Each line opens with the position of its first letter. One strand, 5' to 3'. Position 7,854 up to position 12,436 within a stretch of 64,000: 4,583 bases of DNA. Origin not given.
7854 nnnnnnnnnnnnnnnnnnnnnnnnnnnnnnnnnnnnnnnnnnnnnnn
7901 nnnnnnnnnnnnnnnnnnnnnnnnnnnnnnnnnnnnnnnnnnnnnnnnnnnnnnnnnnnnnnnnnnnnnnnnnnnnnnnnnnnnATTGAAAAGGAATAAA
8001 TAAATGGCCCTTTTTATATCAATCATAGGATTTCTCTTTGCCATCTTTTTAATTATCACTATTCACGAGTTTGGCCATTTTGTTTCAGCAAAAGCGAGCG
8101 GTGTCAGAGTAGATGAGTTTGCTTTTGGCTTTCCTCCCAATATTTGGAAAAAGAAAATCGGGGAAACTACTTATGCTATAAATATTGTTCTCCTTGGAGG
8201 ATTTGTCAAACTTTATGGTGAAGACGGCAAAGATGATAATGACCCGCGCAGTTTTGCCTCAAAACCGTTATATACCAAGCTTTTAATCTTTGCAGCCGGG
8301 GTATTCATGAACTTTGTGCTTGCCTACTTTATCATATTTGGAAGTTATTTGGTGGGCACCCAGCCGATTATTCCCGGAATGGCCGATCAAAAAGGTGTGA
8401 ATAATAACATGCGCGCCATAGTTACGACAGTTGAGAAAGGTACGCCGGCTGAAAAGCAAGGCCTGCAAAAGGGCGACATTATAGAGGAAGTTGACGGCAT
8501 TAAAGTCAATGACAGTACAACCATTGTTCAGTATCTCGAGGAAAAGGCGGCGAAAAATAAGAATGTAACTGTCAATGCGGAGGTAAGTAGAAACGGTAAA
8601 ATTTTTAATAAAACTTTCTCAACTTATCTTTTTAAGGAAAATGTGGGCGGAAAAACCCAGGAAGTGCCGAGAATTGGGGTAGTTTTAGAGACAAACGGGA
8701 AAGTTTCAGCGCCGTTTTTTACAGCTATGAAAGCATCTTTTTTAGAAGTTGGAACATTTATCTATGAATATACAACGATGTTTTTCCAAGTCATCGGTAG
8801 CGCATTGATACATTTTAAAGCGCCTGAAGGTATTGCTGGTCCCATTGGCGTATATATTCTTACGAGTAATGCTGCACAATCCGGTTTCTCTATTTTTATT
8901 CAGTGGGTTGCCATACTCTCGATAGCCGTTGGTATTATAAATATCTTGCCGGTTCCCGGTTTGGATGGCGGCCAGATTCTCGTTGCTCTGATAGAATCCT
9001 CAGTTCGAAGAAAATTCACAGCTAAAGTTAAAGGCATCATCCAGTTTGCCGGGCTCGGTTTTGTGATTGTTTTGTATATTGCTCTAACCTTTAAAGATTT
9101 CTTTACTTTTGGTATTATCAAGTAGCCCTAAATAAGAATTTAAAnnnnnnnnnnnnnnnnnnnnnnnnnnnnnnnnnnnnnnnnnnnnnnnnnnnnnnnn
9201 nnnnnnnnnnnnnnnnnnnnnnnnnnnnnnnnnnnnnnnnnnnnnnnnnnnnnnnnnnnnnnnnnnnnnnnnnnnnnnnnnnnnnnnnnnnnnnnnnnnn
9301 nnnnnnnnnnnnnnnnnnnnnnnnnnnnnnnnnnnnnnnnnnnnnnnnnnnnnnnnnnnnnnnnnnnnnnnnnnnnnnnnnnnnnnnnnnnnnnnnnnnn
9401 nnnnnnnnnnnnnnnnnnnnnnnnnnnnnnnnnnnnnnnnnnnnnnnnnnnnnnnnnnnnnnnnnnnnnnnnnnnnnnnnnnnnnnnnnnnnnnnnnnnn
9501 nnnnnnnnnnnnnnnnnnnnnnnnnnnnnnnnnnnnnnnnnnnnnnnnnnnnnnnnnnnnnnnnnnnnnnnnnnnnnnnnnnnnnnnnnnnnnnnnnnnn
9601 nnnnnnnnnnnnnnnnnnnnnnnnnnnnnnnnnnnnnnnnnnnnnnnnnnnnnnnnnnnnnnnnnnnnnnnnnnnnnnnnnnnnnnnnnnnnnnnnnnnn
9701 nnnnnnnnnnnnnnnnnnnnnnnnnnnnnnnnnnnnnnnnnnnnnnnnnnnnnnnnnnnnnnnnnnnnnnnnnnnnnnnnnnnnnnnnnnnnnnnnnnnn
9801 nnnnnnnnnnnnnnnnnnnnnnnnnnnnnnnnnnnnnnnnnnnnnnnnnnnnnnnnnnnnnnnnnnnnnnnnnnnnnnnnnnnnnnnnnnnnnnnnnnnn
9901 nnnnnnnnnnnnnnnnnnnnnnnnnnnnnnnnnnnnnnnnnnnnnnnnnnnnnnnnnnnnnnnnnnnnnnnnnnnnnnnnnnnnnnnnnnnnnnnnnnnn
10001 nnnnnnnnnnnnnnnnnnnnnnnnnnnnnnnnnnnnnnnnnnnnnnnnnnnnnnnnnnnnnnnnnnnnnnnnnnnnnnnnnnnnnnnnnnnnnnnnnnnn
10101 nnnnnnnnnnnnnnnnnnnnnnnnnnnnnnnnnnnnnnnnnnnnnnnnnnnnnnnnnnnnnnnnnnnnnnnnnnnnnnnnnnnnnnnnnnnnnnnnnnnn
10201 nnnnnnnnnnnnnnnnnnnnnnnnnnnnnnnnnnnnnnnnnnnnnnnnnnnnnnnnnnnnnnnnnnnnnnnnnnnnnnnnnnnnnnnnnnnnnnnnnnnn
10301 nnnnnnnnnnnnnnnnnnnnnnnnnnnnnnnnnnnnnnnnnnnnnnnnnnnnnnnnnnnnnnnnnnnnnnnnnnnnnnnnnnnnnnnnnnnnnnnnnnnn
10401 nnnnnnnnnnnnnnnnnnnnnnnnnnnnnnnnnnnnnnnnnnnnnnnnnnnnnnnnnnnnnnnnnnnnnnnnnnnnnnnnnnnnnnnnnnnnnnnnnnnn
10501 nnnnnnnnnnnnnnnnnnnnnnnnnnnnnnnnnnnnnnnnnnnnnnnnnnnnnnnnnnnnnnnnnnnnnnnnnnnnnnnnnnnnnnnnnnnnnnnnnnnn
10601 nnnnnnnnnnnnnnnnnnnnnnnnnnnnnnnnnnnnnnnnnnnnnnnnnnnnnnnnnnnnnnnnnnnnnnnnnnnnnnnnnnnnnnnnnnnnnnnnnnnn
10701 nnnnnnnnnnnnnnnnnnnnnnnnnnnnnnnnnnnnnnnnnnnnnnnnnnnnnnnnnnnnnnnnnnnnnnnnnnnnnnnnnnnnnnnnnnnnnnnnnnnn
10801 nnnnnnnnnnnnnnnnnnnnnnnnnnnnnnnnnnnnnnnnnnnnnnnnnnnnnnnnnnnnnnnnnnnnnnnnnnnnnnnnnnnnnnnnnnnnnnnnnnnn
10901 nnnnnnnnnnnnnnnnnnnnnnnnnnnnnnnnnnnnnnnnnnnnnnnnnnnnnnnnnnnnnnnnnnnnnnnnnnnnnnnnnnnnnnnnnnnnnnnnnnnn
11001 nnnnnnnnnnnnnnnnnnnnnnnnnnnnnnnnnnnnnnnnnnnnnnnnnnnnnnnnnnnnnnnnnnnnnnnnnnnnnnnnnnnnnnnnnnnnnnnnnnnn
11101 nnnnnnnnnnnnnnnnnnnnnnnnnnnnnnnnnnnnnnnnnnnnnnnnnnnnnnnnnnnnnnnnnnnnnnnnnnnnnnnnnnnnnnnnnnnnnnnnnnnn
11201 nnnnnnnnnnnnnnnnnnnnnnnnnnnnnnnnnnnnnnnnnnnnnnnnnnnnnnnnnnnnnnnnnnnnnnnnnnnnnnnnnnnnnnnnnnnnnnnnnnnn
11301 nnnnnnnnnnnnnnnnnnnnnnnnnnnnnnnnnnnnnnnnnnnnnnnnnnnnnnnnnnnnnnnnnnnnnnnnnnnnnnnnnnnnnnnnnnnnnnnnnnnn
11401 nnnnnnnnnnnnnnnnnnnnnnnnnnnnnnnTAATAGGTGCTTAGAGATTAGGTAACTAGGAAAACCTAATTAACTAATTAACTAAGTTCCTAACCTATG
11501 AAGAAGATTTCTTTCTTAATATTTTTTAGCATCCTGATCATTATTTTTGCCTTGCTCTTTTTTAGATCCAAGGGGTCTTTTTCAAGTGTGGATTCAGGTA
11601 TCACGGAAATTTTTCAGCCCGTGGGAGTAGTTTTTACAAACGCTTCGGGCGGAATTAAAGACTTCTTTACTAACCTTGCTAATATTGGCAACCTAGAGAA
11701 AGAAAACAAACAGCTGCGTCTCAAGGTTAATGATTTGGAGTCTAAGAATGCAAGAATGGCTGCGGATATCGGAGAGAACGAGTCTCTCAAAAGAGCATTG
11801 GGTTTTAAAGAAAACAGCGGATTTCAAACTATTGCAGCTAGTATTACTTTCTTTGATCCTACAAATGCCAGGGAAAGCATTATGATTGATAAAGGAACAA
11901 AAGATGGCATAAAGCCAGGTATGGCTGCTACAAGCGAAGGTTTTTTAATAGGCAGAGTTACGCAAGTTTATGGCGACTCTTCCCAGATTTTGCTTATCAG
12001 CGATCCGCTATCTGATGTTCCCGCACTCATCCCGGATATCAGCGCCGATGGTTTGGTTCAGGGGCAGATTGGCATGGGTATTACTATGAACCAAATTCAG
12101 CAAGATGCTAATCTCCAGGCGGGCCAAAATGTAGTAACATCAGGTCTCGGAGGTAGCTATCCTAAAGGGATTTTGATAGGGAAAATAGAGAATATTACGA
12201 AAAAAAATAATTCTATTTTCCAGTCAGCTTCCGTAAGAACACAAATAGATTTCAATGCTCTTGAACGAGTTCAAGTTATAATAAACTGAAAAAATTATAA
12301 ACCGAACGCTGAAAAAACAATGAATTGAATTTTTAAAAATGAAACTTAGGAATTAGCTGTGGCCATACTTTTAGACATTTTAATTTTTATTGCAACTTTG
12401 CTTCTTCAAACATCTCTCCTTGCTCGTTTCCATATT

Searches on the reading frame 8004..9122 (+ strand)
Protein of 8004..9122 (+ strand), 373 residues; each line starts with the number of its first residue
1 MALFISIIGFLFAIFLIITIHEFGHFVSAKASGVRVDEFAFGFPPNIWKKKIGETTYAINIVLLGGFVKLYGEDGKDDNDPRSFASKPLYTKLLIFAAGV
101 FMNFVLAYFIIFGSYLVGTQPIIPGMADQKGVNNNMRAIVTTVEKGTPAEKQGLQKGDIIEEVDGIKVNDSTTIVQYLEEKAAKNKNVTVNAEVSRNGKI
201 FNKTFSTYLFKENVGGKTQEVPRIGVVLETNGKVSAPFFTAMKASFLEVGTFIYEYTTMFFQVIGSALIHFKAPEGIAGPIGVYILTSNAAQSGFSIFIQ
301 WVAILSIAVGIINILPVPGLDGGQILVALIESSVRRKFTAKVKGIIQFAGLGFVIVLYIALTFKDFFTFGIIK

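Call 55: search_protein_families(library=pfam, proteins=[window:8004-9122:+], max_evalue=0.0001)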
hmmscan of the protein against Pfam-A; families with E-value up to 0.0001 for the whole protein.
window:8004-9122:+ (373 aa): 5 families
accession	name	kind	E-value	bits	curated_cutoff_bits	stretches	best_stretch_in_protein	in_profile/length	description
PF02163.28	Peptidase_M50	-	1.8e-51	175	27.2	1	10-357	2-221/221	Peptidase family M50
PF13180.12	PDZ_2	-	8.8e-12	45.6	27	1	133-199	9-72/80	PDZ domain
PF17820.7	PDZ_6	-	4e-11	42.9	27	1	139-190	1-52/54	PDZ domain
PF00595.29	PDZ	-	3.7e-07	30.8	23.2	1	130-189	23-77/81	PDZ domain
PF14685.13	PDZ_Tricorn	-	4.1e-05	23.9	25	1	145-194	29-80/88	Tricorn protease PDZ domain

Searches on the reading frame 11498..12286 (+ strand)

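Call 55: search_protein_families(library=pfam, proteins=[window:11498-12286:+], max_evalue=0.0001)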
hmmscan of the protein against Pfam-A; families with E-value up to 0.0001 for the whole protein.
window:11498-12286:+ (263 aa): 1 family
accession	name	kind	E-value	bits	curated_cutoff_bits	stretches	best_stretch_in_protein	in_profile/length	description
PF04085.20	MreC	-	6.3e-39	133.5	28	1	120-261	5-146/147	Rod shape-determining protein MreC, barrel core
